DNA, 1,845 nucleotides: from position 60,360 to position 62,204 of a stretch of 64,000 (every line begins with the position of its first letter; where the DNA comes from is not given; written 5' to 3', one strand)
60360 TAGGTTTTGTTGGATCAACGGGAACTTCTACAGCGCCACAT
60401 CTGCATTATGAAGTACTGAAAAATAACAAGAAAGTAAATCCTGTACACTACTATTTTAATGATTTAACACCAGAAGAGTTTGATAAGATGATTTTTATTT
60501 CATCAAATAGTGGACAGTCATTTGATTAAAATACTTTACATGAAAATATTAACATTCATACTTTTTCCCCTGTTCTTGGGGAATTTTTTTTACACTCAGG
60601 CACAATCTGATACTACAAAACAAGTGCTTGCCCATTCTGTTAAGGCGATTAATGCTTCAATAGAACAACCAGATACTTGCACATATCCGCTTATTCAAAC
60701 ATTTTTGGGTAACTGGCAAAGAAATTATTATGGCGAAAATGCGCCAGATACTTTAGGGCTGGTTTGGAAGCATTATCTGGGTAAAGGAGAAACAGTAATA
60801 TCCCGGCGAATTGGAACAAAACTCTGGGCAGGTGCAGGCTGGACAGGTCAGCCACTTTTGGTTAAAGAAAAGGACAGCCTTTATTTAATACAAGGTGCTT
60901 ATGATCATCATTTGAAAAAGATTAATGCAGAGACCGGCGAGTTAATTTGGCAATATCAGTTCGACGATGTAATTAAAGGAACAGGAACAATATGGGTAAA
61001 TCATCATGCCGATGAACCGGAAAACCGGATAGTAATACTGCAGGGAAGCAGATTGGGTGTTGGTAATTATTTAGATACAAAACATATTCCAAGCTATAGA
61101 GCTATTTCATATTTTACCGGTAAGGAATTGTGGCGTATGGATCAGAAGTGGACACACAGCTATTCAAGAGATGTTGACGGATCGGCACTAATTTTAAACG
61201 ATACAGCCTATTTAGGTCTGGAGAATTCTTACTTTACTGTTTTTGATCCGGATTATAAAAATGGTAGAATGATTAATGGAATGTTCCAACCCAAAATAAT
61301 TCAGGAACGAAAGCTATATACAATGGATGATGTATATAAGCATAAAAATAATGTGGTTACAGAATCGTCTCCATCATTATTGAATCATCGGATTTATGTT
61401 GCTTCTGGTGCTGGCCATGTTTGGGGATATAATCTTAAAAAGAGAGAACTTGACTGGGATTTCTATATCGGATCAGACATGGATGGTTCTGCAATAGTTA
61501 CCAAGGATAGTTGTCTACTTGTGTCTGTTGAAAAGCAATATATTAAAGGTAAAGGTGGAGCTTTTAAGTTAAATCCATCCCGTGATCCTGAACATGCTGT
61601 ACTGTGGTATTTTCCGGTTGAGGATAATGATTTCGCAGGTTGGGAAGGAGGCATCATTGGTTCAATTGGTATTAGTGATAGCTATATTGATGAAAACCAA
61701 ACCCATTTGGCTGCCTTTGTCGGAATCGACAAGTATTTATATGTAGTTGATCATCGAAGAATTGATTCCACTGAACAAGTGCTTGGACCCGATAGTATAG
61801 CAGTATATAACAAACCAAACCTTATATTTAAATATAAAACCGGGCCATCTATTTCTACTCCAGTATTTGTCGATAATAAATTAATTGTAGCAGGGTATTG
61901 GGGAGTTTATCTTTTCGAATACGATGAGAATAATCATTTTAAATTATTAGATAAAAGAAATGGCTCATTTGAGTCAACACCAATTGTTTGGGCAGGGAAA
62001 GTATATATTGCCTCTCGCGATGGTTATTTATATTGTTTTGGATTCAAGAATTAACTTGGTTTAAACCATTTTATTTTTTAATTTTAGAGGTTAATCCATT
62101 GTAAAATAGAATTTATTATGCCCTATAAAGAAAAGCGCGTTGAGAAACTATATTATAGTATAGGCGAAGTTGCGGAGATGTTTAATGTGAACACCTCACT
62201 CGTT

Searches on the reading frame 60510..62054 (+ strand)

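Call 50: search_protein_families(library=pfam, proteins=[window:60510-62054:+], max_evalue=0.00001)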
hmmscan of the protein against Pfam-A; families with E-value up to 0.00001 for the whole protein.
window:60510-62054:+ (514 aa): 2 families
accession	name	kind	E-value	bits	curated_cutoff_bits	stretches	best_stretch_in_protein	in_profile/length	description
PF13570.13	Beta-prop_ACSF4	-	1.1e-14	55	133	0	401-510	229-327/329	Beta-alanine-activating enzyme, beta-propeller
PF13360.13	PQQ_2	-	9.9e-10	38.9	27.6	0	97-247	8-135/233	Outer membrane protein assembly factor BamB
